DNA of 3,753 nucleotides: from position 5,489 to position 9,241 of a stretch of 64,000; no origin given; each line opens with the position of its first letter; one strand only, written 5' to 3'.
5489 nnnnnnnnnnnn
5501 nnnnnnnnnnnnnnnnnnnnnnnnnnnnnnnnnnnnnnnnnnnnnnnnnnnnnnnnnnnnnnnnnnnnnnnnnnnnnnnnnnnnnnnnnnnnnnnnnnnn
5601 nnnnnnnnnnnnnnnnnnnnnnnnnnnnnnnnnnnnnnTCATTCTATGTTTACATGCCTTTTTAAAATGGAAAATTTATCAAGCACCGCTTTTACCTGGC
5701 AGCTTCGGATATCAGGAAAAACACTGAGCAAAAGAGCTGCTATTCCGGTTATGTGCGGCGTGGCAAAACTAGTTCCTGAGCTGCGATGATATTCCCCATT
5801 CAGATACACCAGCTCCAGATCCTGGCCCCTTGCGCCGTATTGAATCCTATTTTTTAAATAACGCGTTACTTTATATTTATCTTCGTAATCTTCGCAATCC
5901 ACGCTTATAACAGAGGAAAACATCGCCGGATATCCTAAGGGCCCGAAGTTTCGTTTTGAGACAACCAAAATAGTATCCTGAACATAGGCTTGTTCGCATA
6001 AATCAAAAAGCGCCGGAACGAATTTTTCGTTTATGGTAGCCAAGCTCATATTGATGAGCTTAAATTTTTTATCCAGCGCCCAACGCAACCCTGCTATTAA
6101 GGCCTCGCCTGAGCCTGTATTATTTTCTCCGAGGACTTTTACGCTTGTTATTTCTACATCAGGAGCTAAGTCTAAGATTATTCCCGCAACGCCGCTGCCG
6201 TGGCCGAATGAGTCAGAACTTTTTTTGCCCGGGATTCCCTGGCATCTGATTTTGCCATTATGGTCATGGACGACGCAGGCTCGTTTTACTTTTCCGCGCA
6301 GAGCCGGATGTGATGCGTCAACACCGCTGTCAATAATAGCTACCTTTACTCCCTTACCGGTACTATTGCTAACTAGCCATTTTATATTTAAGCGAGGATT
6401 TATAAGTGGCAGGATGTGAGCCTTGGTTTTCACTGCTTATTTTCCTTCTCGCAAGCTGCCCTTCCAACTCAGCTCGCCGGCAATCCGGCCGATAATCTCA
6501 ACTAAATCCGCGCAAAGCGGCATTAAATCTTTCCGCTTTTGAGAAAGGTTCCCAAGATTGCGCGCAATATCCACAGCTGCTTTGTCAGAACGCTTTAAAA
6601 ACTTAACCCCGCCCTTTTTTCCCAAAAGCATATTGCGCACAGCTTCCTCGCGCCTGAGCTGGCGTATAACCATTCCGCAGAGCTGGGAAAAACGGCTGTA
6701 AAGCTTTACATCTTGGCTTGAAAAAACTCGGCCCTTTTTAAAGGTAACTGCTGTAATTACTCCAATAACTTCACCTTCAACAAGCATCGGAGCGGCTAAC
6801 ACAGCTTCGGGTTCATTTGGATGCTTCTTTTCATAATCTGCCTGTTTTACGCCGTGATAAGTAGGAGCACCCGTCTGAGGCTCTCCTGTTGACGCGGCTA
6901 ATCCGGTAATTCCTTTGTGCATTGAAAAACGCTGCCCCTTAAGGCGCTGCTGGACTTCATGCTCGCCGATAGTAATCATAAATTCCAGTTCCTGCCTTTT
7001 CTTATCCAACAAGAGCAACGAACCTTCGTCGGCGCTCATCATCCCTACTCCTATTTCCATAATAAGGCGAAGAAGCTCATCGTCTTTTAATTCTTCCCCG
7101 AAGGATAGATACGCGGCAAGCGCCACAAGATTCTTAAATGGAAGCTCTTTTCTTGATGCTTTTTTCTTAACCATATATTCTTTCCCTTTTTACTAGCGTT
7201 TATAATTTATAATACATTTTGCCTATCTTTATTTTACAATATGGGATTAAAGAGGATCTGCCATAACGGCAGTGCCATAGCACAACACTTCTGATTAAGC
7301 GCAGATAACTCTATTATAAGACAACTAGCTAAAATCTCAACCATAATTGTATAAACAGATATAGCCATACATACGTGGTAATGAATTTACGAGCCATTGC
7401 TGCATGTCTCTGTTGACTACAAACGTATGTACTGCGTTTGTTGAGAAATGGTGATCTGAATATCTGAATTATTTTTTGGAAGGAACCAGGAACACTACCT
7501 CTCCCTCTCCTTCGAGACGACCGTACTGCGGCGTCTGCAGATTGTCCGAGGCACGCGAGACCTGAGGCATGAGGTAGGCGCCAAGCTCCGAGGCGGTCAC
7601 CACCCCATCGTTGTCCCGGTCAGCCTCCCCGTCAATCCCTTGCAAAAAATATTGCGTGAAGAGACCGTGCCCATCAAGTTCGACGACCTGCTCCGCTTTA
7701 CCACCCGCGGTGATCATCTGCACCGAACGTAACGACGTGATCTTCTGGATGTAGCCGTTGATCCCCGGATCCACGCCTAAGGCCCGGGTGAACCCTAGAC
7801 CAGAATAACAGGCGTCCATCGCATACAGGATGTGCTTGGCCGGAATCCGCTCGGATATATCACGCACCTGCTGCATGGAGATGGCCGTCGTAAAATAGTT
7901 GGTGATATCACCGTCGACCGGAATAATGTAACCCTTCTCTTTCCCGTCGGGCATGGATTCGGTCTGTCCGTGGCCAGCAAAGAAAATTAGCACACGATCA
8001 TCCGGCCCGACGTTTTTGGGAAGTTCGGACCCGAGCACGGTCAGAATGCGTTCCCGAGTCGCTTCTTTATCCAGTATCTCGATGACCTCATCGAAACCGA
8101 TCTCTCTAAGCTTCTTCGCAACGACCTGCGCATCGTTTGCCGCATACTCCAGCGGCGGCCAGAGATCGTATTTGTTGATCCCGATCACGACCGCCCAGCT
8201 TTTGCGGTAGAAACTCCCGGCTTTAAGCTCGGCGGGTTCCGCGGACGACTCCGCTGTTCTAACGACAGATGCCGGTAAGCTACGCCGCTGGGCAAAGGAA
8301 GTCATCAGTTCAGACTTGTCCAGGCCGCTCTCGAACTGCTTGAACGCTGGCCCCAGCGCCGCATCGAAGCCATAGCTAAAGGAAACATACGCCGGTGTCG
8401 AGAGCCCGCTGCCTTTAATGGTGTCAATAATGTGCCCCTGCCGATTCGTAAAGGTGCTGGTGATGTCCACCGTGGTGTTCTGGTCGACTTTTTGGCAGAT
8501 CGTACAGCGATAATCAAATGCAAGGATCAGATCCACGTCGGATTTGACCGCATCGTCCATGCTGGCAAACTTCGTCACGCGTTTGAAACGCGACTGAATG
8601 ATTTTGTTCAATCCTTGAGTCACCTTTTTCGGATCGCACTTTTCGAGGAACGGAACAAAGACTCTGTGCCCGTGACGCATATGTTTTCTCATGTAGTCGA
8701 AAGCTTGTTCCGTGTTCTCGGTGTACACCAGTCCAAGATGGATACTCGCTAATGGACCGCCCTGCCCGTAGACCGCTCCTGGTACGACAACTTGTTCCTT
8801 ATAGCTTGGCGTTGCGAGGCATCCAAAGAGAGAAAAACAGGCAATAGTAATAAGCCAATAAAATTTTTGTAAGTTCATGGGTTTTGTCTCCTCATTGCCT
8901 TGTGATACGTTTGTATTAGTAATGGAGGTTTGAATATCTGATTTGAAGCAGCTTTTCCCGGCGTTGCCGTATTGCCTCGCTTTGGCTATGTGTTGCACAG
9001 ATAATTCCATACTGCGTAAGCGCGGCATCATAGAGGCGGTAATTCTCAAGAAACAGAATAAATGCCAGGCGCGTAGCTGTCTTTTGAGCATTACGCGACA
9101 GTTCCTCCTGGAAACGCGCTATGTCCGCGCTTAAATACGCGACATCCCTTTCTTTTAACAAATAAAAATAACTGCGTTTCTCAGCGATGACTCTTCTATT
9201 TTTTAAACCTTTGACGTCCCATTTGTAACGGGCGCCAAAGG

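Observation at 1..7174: Operon of three precursors (two NHLP-led) and four radical SAM enzymes, with a leaderless S8 protease and a GAF protein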

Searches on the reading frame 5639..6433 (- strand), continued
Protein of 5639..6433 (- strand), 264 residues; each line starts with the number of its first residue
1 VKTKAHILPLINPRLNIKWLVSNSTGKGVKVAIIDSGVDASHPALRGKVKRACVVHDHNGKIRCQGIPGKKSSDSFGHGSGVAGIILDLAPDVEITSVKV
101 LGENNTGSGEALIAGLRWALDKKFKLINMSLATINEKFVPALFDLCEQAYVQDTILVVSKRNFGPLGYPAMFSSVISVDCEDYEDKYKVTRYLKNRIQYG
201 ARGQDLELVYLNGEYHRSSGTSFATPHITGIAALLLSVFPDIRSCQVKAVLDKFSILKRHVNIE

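Call 80: search_protein_families(library=ncbifam, proteins=[L176:10843-11106:+, L176:11179-11460:+, L176:11593-11967:+, L176:12180-12425:+, L176:9226-9987:+, L176:10001-10777:+, L176:12720-15830:+, L174:7406-7687:+, L174:7803-9215:+], max_evalue=0.001)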
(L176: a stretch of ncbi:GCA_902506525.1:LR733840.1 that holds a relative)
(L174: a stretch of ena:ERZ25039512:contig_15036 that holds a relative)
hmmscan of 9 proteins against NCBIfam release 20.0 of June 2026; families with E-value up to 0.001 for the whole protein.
L176:10843-11106:+ (88 aa): 0 families

L176:11179-11460:+ (94 aa): 0 families

L176:11593-11967:+ (125 aa): 0 families

L176:12180-12425:+ (82 aa): 0 families

L176:9226-9987:+ (254 aa): 0 families

L176:10001-10777:+ (259 aa): 9 families
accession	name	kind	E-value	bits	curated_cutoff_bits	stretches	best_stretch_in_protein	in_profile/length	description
TIGR03921.1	T7SS_mycosin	equivalog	1.3e-29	103.4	278.75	1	22-256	9-264/353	type VII secretion-associated serine protease mycosin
NF049966.1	QH_SP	equivalog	1.3e-29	103.1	165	1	29-256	1-212/219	subtilisin-like serine protease QhpE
NF051851.1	AtpSerPepEprS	equivalog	5.6e-14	51.1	1700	1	202-254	284-336/988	autotransporter serine peptidase EprS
TIGR03895.1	protease_PatA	subfamily_domain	4.8e-09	35.5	421.05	1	86-254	17-196/606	PatA/PatG family cyanobactin maturation protease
NF040809.1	germ_prot_CspBA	exception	8.7e-09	33.6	1250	1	201-237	438-474/1099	bifunctional germination protease/germinant receptor pseudoprotease CspBA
NF033595.1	denti_PrtP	equivalog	3.1e-08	32.7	300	0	215-256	436-479/606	dentilisin complex serine proteinase subunit PrtP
NF042956.1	IteS_antiphage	equivalog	1.8e-05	23.2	900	0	199-241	472-514/747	S8 family anti-phage peptidase IteS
NF040808.2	CspC_non_triad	exception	2e-05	23.3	675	0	19-44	89-114/556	bile acid germinant receptor pseudoprotease CspC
NF040553.1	SGO_0316_fam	subfamily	2.3e-05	22.3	1400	0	210-254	682-730/1486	SGO_0316/SGO_0317 family LPXTG-anchored serine peptidase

L176:12720-15830:+ (1037 aa): 192 families (the best 25 are shown)
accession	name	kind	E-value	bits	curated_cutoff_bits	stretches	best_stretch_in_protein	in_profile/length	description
TIGR00958.1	3a01208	subfamily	3.5e-62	210.7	874.6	2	45-457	201-583/711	antigen peptide transporter 2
TIGR02204.1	MsbA_rel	hypoth_equivalog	1.7e-61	208.6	780.4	2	757-867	464-574/576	ABC transporter, permease/ATP-binding protein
TIGR02203.1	MsbA_lipidA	equivalog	3.3e-58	197.5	602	2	721-868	418-569/572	lipid A export permease/ATP-binding protein MsbA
TIGR03797.1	NHLM_micro_ABC2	equivalog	4.3e-57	194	709.4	2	745-866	562-683/686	NHLP bacteriocin export ABC transporter permease/ATPase subunit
NF008364.0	PRK11160.1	equivalog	1.4e-54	185.7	630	2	751-866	455-573/575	heme ABC transporter ATP-binding protein/permease CydC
NF045513.1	HepA_fam_ABC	equivalog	1.4e-53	182.3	725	2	758-861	499-602/610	heterocyst formation ABC transporter subunit HepA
TIGR03375.1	type_I_sec_LssB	subfamily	3.9e-53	180.8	693.1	2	719-855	550-689/696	type I secretion system permease/ATPase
NF010178.0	PRK13657.1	equivalog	7.8e-52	176.5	733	2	758-867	460-569/588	glucan ABC transporter ATP-binding protein/ permease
TIGR02857.1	CydD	equivalog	4e-51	174.6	435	2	324-465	292-432/529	thiol reductant ABC exporter subunit CydD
TIGR03796.1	NHLM_micro_ABC1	equivalog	2.1e-50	171.7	853.3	2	758-866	604-710/710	NHLP family bacteriocin export ABC transporter peptidase/permease/ATPase subunit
TIGR01846.1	type_I_sec_HlyB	subfamily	5.8e-50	170.3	725.55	2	719-866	540-690/694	type I secretion system permease/ATPase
NF008379.0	PRK11174.1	equivalog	4.6e-49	167.6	684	2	716-868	429-584/588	heme ABC transporter permease/ATP-binding protein CydD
TIGR01193.1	bacteriocin_ABC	subfamily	6.9e-45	153.8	523.85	2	755-866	597-707/708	peptide cleavage/export ABC transporter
NF008055.0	PRK10789.1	equivalog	8.4e-43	146.7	845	2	751-867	452-570/590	SmdA family multidrug ABC transporter permease/ATP-binding protein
TIGR02868.1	CydC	equivalog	1.5e-42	145.9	329.05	2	305-455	283-435/530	thiol reductant ABC exporter subunit CydC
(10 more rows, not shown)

L174:7406-7687:+ (94 aa): 1 family
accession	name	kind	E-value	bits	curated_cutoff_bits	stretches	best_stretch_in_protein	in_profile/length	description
TIGR03798.1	leader_Nif11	subfamily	6.8e-07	29.4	32.3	1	1-66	1-58/68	Nif11-like leader peptide family RiPP precursor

L174:7803-9215:+ (471 aa): 66 families (the best 25 are shown)
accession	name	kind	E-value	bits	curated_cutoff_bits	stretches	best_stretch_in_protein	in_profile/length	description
TIGR04545.1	rSAM_ahbD_hemeb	equivalog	2.2e-31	109.5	500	2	99-268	2-172/339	heme b synthase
TIGR04053.2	TIGR04053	equivalog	1.3e-30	106.9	395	1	98-268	9-183/366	TIGR04053 family radical SAM/SPASM domain-containing protein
TIGR04303.1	GeoRSP_rSAM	equivalog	1.5e-30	106.9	400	2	98-265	6-171/325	GeoRSP system radical SAM/SPASM protein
TIGR04051.1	rSAM_NirJ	equivalog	3.6e-30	105.1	515.45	1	99-299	4-205/354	heme d1 biosynthesis radical SAM protein NirJ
TIGR04054.1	rSAM_NirJ1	equivalog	8.5e-29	100.3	650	1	98-264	37-203/387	putative heme d1 biosynthesis radical SAM protein NirJ1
TIGR04055.1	rSAM_NirJ2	equivalog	7.2e-28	98.1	500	1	99-253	2-156/326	putative heme d1 biosynthesis radical SAM protein NirJ2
TIGR04250.1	SCM_rSAM_ScmE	equivalog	1.7e-25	89.7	400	1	103-445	9-344/358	SynChlorMet cassette radical SAM/SPASM protein ScmE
TIGR04347.1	pseudo_SAM_Halo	equivalog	1.5e-24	87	525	1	92-264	33-205/390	TIGR04347 family pseudo-SAM/SPASM protein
TIGR04546.1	rSAM_ahbC_deAc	equivalog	1.7e-24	86.3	650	1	99-264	41-206/390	12,18-didecarboxysiroheme deacetylase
NF050035.1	rSAM_WgK_link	exception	4.1e-23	82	650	1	99-265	11-178/367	radical SAM/SPASM peptide maturase WgkB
NF045574.1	sacti_mat_StsB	exception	4.2e-23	81.9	625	1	90-265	89-263/466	StsB family radical SAM/SPASM domain sactipeptide maturase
TIGR03962.1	mycofact_rSAM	equivalog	6.9e-23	81.3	265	1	98-297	13-209/339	mycofactocin radical SAM maturase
NF049973.1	radical_Rv1681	equivalog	1.9e-22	79.7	380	1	77-264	53-240/326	Rv1681 family radical SAM protein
TIGR02109.1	PQQ_syn_pqqE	equivalog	2.3e-22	79.5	381.35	2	103-273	13-184/358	pyrroloquinoline quinone biosynthesis protein PqqE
TIGR04133.1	rSAM_w_lipo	hypoth_equivalog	5.9e-21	74.8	425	1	89-269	16-200/350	TIGR04133 family radical SAM/SPASM protein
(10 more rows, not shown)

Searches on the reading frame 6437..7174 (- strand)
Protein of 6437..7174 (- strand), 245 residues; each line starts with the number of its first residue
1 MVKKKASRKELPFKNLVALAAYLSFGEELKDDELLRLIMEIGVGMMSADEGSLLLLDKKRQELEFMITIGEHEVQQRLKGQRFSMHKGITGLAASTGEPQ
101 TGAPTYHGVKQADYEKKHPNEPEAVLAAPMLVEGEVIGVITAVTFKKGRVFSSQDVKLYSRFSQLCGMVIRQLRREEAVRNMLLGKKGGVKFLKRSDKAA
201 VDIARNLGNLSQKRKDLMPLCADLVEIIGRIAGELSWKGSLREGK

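Call 5: search_protein_families(library=pfam, proteins=[window:6437-7174:-], max_evalue=0.01)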
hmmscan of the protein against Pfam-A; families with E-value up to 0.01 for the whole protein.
window:6437-7174:- (245 aa): 3 families
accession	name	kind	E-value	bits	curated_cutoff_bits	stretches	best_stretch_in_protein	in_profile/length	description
PF13185.12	GAF_2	-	8.6e-11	42.6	28.6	1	32-170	5-135/136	GAF domain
PF01590.32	GAF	-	8.3e-08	33.3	22.4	1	32-170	3-133/133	GAF domain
PF13492.12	GAF_3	-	6.6e-05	23.8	27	1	32-168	3-125/129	GAF domain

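Call 6: search_protein_families(library=ncbifam, proteins=[window:6437-7174:-], max_evalue=0.01)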
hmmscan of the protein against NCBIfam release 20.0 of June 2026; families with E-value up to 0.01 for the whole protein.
window:6437-7174:- (245 aa): 2 families
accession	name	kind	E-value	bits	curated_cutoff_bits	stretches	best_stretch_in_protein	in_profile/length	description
TIGR01817.1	nifA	equivalog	0.0027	16.5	528.85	1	33-190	22-176/534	nif-specific transcriptional activator NifA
NF008283.0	PRK11061.1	equivalog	0.0058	14.9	583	1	35-163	23-147/748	phosphoenolpyruvate--protein phosphotransferase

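Call 71: search_protein_families(library=padloc, proteins=[window:6437-7174:-], max_evalue=0.001)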
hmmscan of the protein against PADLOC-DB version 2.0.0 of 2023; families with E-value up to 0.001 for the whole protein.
window:6437-7174:- (245 aa): 0 families

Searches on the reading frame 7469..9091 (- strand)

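Call 20: search_protein_families(library=pfam, proteins=[window:7469-9091:-], max_evalue=0.01)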
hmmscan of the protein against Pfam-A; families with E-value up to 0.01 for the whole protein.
window:7469-9091:- (540 aa): 1 family
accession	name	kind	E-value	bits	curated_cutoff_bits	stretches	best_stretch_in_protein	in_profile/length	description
PF00656.27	Peptidase_C14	-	2.2e-14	54.2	21.4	1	298-488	2-193/233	Caspase domain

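Call 21: search_protein_families(library=ncbifam, proteins=[window:7469-9091:-], max_evalue=0.01)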
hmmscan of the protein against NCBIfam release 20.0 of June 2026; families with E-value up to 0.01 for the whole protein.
window:7469-9091:- (540 aa): 1 family
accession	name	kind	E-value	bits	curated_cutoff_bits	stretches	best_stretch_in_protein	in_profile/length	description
NF047832.1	caspase_w_EACC1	subfamily_domain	7.4e-16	58.3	140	1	298-511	1-208/211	caspase, EACC1-associated type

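Call 71: search_protein_families(library=padloc, proteins=[window:7469-9091:-], max_evalue=0.001)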
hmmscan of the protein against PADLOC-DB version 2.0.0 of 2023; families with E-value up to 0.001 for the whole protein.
window:7469-9091:- (540 aa): 1 family
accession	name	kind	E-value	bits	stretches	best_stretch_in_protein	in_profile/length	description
PDLC02987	caspase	-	1.9e-15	55.1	1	297-480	2-157/453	-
